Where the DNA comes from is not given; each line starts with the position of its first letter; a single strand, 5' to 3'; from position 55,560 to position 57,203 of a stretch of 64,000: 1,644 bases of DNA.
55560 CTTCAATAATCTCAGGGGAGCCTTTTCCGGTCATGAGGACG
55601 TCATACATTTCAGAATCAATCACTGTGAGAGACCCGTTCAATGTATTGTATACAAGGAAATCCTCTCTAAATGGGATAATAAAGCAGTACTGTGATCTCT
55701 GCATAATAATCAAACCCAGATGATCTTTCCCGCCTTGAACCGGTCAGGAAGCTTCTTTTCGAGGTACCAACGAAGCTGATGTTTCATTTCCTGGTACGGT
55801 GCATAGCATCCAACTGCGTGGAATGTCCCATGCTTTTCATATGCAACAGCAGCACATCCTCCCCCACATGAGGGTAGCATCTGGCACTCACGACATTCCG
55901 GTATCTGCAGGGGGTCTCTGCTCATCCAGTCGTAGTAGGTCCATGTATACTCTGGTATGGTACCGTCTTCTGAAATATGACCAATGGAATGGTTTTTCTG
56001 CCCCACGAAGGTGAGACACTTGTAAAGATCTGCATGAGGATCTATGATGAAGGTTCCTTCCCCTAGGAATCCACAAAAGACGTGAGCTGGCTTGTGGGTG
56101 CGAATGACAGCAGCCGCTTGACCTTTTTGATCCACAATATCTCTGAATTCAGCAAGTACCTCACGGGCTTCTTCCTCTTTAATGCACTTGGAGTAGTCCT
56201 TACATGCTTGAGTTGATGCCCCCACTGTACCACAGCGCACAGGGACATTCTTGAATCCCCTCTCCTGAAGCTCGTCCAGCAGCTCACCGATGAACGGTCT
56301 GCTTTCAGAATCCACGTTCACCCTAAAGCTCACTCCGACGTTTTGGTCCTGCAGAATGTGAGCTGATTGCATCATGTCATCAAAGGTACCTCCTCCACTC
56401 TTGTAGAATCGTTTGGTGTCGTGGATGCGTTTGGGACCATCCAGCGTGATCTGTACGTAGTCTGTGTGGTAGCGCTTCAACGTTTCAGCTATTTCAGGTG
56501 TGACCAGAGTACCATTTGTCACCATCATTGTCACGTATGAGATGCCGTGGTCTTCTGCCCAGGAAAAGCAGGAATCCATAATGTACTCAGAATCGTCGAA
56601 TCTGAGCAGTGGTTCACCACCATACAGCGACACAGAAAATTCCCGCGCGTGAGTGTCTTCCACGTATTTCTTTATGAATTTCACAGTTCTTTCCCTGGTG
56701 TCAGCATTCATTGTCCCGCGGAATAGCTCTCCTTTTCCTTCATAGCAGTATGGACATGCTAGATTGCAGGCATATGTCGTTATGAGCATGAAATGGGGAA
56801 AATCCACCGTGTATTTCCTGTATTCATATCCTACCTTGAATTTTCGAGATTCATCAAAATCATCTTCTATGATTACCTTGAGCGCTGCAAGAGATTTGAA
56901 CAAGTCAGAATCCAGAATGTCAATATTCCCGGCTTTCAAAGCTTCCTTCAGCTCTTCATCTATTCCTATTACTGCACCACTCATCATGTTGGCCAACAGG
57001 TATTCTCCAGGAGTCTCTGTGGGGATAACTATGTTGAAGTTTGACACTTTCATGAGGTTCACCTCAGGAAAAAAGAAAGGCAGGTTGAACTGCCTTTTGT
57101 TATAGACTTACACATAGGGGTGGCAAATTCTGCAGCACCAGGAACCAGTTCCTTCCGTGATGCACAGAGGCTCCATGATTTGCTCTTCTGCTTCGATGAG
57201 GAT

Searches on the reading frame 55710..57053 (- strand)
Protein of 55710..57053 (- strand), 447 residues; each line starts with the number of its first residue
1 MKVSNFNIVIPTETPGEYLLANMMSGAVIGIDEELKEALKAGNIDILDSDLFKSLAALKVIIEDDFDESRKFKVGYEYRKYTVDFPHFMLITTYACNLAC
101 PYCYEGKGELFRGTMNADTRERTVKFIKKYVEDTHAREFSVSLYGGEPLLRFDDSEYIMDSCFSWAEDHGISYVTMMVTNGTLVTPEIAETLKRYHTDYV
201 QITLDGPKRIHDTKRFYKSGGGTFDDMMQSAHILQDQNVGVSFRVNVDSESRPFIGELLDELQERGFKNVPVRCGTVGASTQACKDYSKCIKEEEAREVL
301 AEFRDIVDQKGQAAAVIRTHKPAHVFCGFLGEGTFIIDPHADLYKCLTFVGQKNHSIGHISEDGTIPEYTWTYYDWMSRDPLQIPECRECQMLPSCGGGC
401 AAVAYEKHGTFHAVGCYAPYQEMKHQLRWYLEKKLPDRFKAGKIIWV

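Call 5: search_protein_families(library=ncbifam, proteins=[window:55710-57053:-], max_evalue=0.01)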
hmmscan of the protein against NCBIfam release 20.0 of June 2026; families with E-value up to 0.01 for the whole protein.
window:55710-57053:- (447 aa): 71 families (the best 25 are shown)
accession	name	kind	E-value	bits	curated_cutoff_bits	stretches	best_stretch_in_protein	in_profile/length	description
NF038107.1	rSAM_NF038107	equivalog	1.6e-114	383.1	600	1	1-437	1-437/444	Cys-every-fifth radical SAM/SPASM peptide maturase CefB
TIGR04463.1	rSAM_vs_C_rich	equivalog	1.1e-63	215.5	525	1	6-402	1-396/438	TIGR04463 family radical SAM/SPASM RiPP maturase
TIGR04334.1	rSAM_Clo7bot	equivalog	1.7e-59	201.6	600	1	2-401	1-406/440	radical SAM/SPASM domain Clo7bot peptide maturase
TIGR04280.1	geopep_mat_rSAM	hypoth_equivalog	5.4e-54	183.8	400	1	1-420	1-412/428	geopeptide radical SAM maturase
NF047865.1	rSAM_PapB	equivalog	4.5e-47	160.9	340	1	89-411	6-327/330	PapB family radical SAM/SPASM ranthipeptide maturase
NF052473.1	rSAM_FlmE_OhkG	exception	3.6e-39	134.8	500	1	1-407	1-435/481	FlmE/OhkG family radical SAM/SPASM peptide maturase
TIGR04064.1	rSAM_nif11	equivalog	1.8e-33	116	518.7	1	83-406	75-406/459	nif11-like peptide radical SAM maturase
NF041298.1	rSAM_mat_DynA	equivalog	1.9e-32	112.6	450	1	92-419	7-340/356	dynobactin maturation radical SAM/SPASM protein DynA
TIGR03974.1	rSAM_six_Cys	equivalog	2.2e-28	99.3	425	1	86-413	97-429/451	thioether cross-link-forming SCIFF peptide maturase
TIGR03906.1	quino_hemo_SAM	equivalog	2e-27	96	453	1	32-412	44-427/467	quinohemoprotein amine dehydrogenase maturation protein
NF040492.1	not_ScfB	exception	4.6e-26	91.7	855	1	90-409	99-424/450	ScfB-related radical SAM/SPASM orphan maturase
TIGR03942.1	sulfatase_rSAM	equivalog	2.9e-25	89.1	349.45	1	93-407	8-331/363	anaerobic sulfatase maturase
NF041707.1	rSAM_YhhB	equivalog_domain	5.8e-25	88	445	1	89-237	5-155/369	cyclophane-forming radical SAM/SPASM peptide maturase YhhB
TIGR04068.1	rSAM_ocin_clost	equivalog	1.1e-24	87.2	500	1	87-238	85-236/462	Cys-rich peptide radical SAM maturase CcpM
TIGR03978.1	rSAM_paired_1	equivalog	5.2e-24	84.8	370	1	17-273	13-268/466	His-Xaa-Ser system radical SAM maturase HxsB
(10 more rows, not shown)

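Call 6: search_protein_families(library=pfam, proteins=[window:55710-57053:-], max_evalue=0.01)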
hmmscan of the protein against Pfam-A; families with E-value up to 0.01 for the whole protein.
window:55710-57053:- (447 aa): 2 families
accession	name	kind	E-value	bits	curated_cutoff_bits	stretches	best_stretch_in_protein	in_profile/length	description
PF04055.27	Radical_SAM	-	3.4e-19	70.1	29.5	1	91-243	2-147/166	Radical SAM superfamily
PF13353.11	Fer4_12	-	2.4e-05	25.1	22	1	95-207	14-116/137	4Fe-4S single cluster domain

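Call 7: find_homologous_proteins(query=window:55710-57053:-, max_evalue=1e-20)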
Query window:55710-57053:- (447 aa): 2319 proteins with E <= 1e-20 among 8000 candidates; the best 120 are listed.
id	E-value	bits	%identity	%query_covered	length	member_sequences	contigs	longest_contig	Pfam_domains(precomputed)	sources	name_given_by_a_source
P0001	1.4e-291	985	92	100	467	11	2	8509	PF04055.28,PF13353.12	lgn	-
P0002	4.8e-233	792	73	100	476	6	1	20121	PF04055.28,PF13353.12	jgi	-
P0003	8.2e-207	705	67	100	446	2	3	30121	PF04055.28,PF13353.12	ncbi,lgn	-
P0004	6.8e-197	673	63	100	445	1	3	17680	PF04055.28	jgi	jgi:uncharacterized protein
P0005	3.5e-193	661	63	100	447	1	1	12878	PF04055.28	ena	-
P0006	4.3e-190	650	62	100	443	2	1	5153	PF04055.28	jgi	jgi:uncharacterized protein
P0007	6.0e-190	650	62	100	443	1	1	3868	PF04055.28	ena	-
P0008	2.1e-185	635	59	100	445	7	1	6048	PF04055.28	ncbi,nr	ncbi:MAG: radical SAM protein [Theionarchaea archaeon]|nr:radical SAM protein [Theionarchaea archaeo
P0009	2.1e-185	635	61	100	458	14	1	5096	PF04055.28,PF13353.12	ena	-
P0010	4.7e-184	630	61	100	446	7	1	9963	PF04055.28,PF13353.12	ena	-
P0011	8.0e-183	626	59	100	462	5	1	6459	PF04055.28,PF13353.12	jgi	jgi:uncharacterized protein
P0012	3.5e-181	621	60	100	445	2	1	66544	PF04055.28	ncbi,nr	ncbi:MAG: SPASM domain-containing protein [Theionarchaea archaeon]|nr:SPASM domain-containing protei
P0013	4.6e-178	611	58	100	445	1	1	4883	PF04055.28,PF13353.12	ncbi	-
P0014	8.9e-175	600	57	100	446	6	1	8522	PF04055.28,PF13353.12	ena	-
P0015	4.1e-171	588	57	100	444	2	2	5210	PF04055.28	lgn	-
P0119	1.7e-76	276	34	96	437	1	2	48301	PF04055.28,PF13353.12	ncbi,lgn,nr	ncbi:MAG: Cys-every-fifth radical SAM/SPASM peptide maturase CefB [Peptoniphilaceae bacterium]|nr:Cy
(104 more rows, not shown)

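Call 9: find_encoding_contigs(protein=P0001, flank=6000, max_places=3)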
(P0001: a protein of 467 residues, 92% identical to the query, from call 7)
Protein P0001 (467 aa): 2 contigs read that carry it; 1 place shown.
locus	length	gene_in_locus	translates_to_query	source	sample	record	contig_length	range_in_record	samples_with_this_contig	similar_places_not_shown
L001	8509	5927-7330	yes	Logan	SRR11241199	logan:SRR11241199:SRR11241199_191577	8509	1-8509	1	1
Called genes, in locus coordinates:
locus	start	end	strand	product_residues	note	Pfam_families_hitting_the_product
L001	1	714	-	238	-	?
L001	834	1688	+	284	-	-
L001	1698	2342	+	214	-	-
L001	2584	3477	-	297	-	-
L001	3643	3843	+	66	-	-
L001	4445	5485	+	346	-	PF02608:Bmp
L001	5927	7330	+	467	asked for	PF04055:Radical_SAM, PF13353:Fer4_12 (weak)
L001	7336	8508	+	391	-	?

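Call 10: find_encoding_contigs(protein=P0002, flank=6000, max_places=3)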
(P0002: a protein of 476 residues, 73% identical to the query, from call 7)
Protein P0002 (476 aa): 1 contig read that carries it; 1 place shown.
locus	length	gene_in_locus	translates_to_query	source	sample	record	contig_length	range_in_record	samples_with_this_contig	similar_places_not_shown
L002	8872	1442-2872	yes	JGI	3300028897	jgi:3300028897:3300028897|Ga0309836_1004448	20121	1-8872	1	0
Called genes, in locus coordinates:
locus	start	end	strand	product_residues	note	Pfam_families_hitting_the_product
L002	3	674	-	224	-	?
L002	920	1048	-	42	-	-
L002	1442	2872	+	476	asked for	PF13353:Fer4_12 (faint), PF04055:Radical_SAM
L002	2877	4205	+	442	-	PF04055:Radical_SAM, PF13353:Fer4_12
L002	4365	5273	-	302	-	PF13386:DsbD_2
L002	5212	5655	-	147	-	-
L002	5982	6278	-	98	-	PF01022:HTH_5, PF12840:HTH_20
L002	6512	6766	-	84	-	-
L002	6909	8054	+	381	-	PF13593:SBF_like, PF01758:SBF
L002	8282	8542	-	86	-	PF13192:Thioredoxin_3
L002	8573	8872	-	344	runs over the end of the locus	PF03773:ArsP_1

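Call 11: find_encoding_contigs(protein=P0003, flank=6000, max_places=3)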
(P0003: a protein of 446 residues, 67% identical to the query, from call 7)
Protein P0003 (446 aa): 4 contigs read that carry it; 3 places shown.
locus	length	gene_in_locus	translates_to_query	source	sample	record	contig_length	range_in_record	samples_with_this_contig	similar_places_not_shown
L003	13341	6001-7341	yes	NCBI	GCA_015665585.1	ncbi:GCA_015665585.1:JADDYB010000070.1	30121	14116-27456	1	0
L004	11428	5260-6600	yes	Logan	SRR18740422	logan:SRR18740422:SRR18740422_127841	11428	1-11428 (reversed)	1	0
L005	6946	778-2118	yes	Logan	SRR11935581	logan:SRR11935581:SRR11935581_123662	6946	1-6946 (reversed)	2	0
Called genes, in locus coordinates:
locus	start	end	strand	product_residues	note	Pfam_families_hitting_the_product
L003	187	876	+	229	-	PF07705:CARDB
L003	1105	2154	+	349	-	PF00291:PALP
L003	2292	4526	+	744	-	PF00072:Response_reg, PF00989:PAS, PF08448:PAS_4, PF13426:PAS_9, PF00989:PAS, PF08448:PAS_4, PF13188:PAS_8, PF13426:PAS_9, +7 more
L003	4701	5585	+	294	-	-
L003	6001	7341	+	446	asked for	PF13353:Fer4_12 (weak), PF04055:Radical_SAM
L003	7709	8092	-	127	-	PF05168:HEPN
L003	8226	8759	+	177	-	PF13207:AAA_17 (weak), PF13238:AAA_18, PF20720:nSTAND3 (faint)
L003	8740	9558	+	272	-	PF08902:DUF1848 (faint), PF20903:SPL (weak), PF04055:Radical_SAM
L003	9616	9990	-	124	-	-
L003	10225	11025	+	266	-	PF21756:DacZ_T, PF02457:DAC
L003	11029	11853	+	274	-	PF05552:MS_channel_1st_1, PF00924:MS_channel_2nd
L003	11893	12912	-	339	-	PF04339:FemAB_like, PF02388:FemAB (weak), PF13480:Acetyltransf_6 (weak)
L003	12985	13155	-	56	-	-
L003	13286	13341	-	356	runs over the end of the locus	PF04339:FemAB_like, PF02388:FemAB, PF13480:Acetyltransf_6 (weak)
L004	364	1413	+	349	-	PF00291:PALP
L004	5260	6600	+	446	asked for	PF13353:Fer4_12 (weak), PF04055:Radical_SAM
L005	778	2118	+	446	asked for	PF13353:Fer4_12 (weak), PF04055:Radical_SAM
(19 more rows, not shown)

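Call 15: find_related_loci(query=A1, collection=genome_contigs, flank=6000)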
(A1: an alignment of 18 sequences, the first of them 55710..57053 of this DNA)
Query A1 (447 aa) in genome_contigs; peptide patterns used: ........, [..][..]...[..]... (x = any residue, [..] = any of these).
15 stretches matched a pattern; 6 encode a relative of the query (tblastn E <= 1e-3); 6 distinct loci.
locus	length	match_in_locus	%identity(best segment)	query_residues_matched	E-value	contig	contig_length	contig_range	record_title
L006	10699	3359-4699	92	1-447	0e+0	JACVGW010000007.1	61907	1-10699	MAG: Theionarchaea archaeon isolate SZ_28-30 SZ_28-30_NODE_9_length_61907_cov_461.991182, whole genome shotgun sequence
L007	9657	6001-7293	33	1-435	4e-84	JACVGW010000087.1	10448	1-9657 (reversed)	MAG: Theionarchaea archaeon isolate SZ_28-30 SZ_28-30_NODE_205_length_10448_cov_417.534255, whole genome shotgun sequenc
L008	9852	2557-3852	33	1-434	5e-80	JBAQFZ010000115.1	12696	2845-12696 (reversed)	MAG: Halobacteriota archaeon isolate MFD06995_ilm_asm_bin17 k127_292054, whole genome shotgun sequence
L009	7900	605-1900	33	1-434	2e-85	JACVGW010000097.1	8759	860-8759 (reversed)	MAG: Theionarchaea archaeon isolate SZ_28-30 SZ_28-30_NODE_282_length_8759_cov_427.271478, whole genome shotgun sequence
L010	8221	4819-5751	23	90-433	2e-19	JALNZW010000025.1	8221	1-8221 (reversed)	MAG: Patescibacteria group bacterium isolate SO_2017_LW2 bin 120 scaffold_18735_c1_LW138R_2017, whole genome shotgun seq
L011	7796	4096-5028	23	90-433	2e-19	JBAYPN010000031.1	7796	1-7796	MAG: archaeon isolate SO_2016_LW2_139 scaffold20886_LW138R_2016, whole genome shotgun sequence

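Call 16: find_related_loci(query=A1, collection=metagenome_contigs, flank=6000)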
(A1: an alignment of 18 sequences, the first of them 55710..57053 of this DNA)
Query A1 (447 aa) in metagenome_contigs; peptide patterns used: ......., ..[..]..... (x = any residue, [..] = any of these).
600 stretches matched a pattern (row limit reached: there are more); 485 encode a relative of the query (tblastn E <= 1e-3); the best 80 are kept; 80 distinct loci.
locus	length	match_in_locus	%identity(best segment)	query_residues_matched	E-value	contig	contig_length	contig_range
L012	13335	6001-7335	73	1-446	0e+0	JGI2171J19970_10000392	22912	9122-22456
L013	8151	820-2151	35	1-443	8e-99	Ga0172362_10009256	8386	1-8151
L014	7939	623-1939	35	1-439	2e-80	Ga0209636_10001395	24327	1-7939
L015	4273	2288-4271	34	1-416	2e-79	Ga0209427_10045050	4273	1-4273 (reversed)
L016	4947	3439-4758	26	2-441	7e-38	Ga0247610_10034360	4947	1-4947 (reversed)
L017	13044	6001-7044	29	88-432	2e-29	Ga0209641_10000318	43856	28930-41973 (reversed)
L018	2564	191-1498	26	4-423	1e-29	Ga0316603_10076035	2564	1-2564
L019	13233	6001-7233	25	41-423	2e-27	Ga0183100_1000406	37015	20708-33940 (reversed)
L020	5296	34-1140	27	88-432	5e-26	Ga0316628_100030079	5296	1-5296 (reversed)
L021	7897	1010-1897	27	92-405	4e-18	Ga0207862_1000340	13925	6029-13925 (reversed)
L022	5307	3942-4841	26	93-405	3e-16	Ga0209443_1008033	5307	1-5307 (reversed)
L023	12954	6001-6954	28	77-405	4e-16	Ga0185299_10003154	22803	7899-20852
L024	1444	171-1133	24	68-405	2e-16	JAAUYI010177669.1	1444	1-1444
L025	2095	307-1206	26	93-405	3e-16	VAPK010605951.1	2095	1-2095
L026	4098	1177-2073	25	93-405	5e-16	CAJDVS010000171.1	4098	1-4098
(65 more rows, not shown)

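Call 17: find_encoding_contigs(protein=P0004, flank=6000, max_places=2)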
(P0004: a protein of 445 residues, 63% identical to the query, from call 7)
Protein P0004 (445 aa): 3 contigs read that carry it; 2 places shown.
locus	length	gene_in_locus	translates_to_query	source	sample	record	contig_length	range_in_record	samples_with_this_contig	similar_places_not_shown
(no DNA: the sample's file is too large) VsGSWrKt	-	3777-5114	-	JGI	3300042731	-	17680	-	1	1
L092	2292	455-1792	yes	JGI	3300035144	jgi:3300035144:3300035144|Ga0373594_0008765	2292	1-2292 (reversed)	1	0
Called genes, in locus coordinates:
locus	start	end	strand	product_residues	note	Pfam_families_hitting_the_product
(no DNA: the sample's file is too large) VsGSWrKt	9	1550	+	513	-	PF04055:Radical_SAM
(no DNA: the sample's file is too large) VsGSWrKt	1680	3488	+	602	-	PF02310:B12-binding (faint), PF04055:Radical_SAM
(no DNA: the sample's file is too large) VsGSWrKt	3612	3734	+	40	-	-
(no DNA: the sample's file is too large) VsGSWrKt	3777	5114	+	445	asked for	PF04055:Radical_SAM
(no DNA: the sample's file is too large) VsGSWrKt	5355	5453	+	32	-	-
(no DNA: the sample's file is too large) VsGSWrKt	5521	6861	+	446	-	PF04055:Radical_SAM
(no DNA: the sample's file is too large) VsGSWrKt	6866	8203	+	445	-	PF04055:Radical_SAM, PF13353:Fer4_12 (weak)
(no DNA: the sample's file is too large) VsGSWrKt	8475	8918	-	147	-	-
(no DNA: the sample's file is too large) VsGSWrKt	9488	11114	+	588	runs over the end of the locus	PF02624:YcaO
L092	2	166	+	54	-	?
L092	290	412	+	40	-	-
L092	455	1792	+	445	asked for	PF04055:Radical_SAM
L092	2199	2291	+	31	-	?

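Call 18: find_encoding_contigs(protein=P0005, flank=6000, max_places=2)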
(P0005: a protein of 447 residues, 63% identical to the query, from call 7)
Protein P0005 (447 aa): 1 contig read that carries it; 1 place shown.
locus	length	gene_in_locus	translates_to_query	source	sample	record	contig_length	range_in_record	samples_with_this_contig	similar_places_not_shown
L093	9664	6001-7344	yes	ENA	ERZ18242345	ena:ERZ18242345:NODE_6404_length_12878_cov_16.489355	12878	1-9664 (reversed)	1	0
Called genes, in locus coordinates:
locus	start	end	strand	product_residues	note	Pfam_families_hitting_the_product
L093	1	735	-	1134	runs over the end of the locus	PF13424:TPR_12, PF13432:TPR_16, PF13424:TPR_12, PF24885:TPR_NPHP3, PF13374:TPR_10, PF17874:TPR_MalT, PF13424:TPR_12, PF24885:TPR_NPHP3, +20 more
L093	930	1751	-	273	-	PF01209:Ubie_methyltran, PF13489:Methyltransf_23, PF02390:Methyltransf_4 (weak), PF13649:Methyltransf_25, PF13847:Methyltransf_31, PF08241:Methyltransf_11, PF08242:Methyltransf_12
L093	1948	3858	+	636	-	PF13517:FG-GAP_3 (faint), PF14783:BBS2_Mid (faint), PF18933:PsbP_2, PF00932:LTD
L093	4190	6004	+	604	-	PF02310:B12-binding (weak), PF04055:Radical_SAM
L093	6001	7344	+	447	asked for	PF04055:Radical_SAM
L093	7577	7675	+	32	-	-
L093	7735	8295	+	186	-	-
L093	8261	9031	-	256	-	PF01209:Ubie_methyltran, PF13489:Methyltransf_23, PF01728:FtsJ (weak), PF06325:PrmA (weak), PF13847:Methyltransf_31, PF08241:Methyltransf_11, PF08242:Methyltransf_12, PF13649:Methyltransf_25, +2 more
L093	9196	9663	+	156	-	?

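Call 19: find_encoding_contigs(protein=P0012, flank=6000, max_places=2)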
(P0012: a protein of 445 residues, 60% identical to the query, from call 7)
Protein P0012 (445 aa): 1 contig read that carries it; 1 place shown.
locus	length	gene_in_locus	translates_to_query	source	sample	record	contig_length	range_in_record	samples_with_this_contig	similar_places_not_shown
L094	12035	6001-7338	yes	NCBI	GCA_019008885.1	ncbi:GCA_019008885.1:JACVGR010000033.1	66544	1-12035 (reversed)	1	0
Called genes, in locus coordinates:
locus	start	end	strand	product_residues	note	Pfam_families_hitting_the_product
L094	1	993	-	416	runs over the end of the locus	PF20695:UbiD_N (weak), PF01977:UbiD, PF20696:UbiD_C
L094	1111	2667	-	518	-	-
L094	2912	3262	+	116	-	PF02938:GAD (weak)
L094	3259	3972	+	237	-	PF25133:TYW2_N_2, PF02475:TRM5-TYW2_MTfase, PF05175:MTS (weak)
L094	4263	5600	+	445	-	PF04055:Radical_SAM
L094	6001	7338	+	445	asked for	PF04055:Radical_SAM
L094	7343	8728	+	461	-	PF04055:Radical_SAM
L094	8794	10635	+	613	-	PF02624:YcaO, PF18381:YcaO_C (weak)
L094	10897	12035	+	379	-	PF02310:B12-binding (faint), PF04055:Radical_SAM (weak)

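Call 20: find_encoding_contigs(protein=P0008, flank=6000, max_places=2)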
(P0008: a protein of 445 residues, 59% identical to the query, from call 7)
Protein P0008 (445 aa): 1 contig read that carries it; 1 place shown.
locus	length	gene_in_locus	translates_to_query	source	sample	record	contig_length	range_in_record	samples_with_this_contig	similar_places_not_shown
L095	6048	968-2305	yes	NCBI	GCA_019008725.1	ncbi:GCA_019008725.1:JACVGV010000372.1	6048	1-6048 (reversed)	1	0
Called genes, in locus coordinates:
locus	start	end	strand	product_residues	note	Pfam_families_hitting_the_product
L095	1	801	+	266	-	?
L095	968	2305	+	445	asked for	PF04055:Radical_SAM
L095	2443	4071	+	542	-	-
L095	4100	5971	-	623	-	PF24885:TPR_NPHP3, PF28559:TPR_SusR, PF14938:SNAP, PF00515:TPR_1, PF13424:TPR_12, PF17874:TPR_MalT, PF00515:TPR_1, PF07719:TPR_2, +34 more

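Call 39: search_solved_structures(query=window:55710-57053:-, max_evalue=0.001)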
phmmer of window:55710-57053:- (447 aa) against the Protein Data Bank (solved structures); distinct sequences matched with E-value up to 0.001: 7.
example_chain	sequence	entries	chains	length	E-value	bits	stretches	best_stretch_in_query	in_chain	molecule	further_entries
5wgg_A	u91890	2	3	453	1.5e-22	83.2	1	89-418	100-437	Radical SAM domain protein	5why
8vpo_A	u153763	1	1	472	9.7e-16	60.7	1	88-252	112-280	Radical SAM core domain-containing protein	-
9gm3_A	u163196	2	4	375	2.3e-12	49.6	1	88-236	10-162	ChlB radical SAM domain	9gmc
4k37_A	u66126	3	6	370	4.8e-10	42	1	93-411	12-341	Anaerobic sulfatase-maturating enzyme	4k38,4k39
4k36_A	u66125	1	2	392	5.7e-10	41.7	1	93-411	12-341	Anaerobic sulfatase-maturating enzyme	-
6efn_A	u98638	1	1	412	7.5e-05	24.8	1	91-285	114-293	Sporulation killing factor maturation protein SkfB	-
8wm2_A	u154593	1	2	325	0.00084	21.4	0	88-160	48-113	Fe-S radical SAM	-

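Call 54: predict_structure(alignment_id=A1)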
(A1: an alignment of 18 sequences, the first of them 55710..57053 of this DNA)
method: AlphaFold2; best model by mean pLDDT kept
length: 447 residues; sequences in the alignment: 18
mean_pLDDT: 68.4   pTM: 0.68
mean pLDDT of the five models: 68.4, 66.5, 63.2, 62.5, 62.4
residues with pLDDT >= 90: 88; 70-90: 123; 50-70: 132; < 50: 104
segments of 3 or more residues with pLDDT < 50: 1-6, 23-28, 57-70, 97-110, 148-150, 279-287, 317-325, 381-383, 386-399, 409-420, 422-424, 439-447
pLDDT, mean of each block of 10 residues (from residue 1): 45 60 48 66 60 49 43 63 85 57 42 77 96 92 66 81 94 84 77 87 86 63 83 91 84 93 94 70 47 69 86 61 50 84 77 80 90 65 47 45 52 44 52 53 34
secondary structure, 60 per line:
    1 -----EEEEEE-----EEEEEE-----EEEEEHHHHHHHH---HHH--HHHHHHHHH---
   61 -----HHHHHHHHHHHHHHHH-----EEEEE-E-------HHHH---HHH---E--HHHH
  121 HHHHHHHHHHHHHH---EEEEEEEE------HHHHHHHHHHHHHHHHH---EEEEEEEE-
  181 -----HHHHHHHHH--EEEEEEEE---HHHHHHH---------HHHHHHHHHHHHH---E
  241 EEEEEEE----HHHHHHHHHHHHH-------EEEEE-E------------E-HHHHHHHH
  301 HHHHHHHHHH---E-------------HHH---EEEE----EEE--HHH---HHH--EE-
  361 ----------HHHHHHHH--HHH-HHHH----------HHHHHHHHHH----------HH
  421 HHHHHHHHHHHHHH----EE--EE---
elements in order: E6-11 E17-22 E28-32 H33-40 H49-57 H66-81 E87-91 H101-104 H117-134 E138-145 H152-168 E172-179 H186-194 E197-204 H208-214 H224-236 E240-247 H252-264 E272-276 H293-310 E334-337 E342-344 H371-378 H385-388 H399-408 H419-434

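Call 56: fold_search(model_id=the predicted structure, library=pdb)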
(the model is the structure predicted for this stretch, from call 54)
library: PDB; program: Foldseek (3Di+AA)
matches with E <= 10: 1653; with E <= 0.001: 113
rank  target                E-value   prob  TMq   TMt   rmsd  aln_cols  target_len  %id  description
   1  5why_B                2.0e-16  1.00  0.54  0.56   9.8       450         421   20  Structural Insights into Thioether Bond Formation in the Biosynthesis of Sactipeptides (released 2017-07-26)
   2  5wgg_A                2.3e-16  1.00  0.59  0.59   7.2       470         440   21  Structural Insights into Thioether Bond Formation in the Biosynthesis of Sactipeptides (released 2017-07-26)
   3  5why_A                7.4e-16  1.00  0.52  0.55   9.7       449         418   20  Structural Insights into Thioether Bond Formation in the Biosynthesis of Sactipeptides (released 2017-07-26)
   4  4k37_A                2.0e-12  1.00  0.50  0.59   7.0       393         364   19  Native anSMEcpe with bound AdoMet (released 2013-05-08)
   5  4k36_A                2.1e-12  1.00  0.49  0.56   7.3       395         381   19  His6 tagged anSMEcpe with bound AdoMet (released 2013-05-08)
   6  4k39_B                3.2e-12  1.00  0.50  0.60   7.1       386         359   19  Native anSMEcpe with bound AdoMet and Cp18Cys peptide (released 2013-05-08)
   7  4k39_A                4.8e-12  1.00  0.50  0.60   7.3       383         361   20  Native anSMEcpe with bound AdoMet and Cp18Cys peptide (released 2013-05-08)
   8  4k38_A                1.1e-11  1.00  0.51  0.60   7.5       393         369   19  Native anSMEcpe with bound AdoMet and Kp18Cys peptide (released 2013-05-08)
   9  4k38_B                1.5e-11  1.00  0.49  0.58   7.1       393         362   18  Native anSMEcpe with bound AdoMet and Kp18Cys peptide (released 2013-05-08)
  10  4k37_B                2.2e-11  1.00  0.51  0.60   6.9       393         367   18  Native anSMEcpe with bound AdoMet (released 2013-05-08)
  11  9gmc_A                5.3e-11  1.00  0.42  0.49   9.7       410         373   18  Crystal structure of the complex formed between the radical SAM protein ChlB and the R3A mutant of ChlA (released 2025-06-25)
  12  4k36_B                7.6e-11  1.00  0.49  0.58   7.5       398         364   18  His6 tagged anSMEcpe with bound AdoMet (released 2013-05-08)
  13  9gmc_C                1.5e-10  1.00  0.51  0.59   7.3       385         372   19  Crystal structure of the complex formed between the radical SAM protein ChlB and the R3A mutant of ChlA (released 2025-06-25)
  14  5v1q_B                1.5e-10  1.00  0.43  0.43  12.5       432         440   17  Crystal structure of Streptococcus suis SuiB (released 2017-08-30)
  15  9gm3_A                1.9e-10  1.00  0.50  0.58   7.4       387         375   20  Crystal structure of the complex formed between the radical SAM protein ChlB and the leader region of its precursor su (released 2025-06-25)
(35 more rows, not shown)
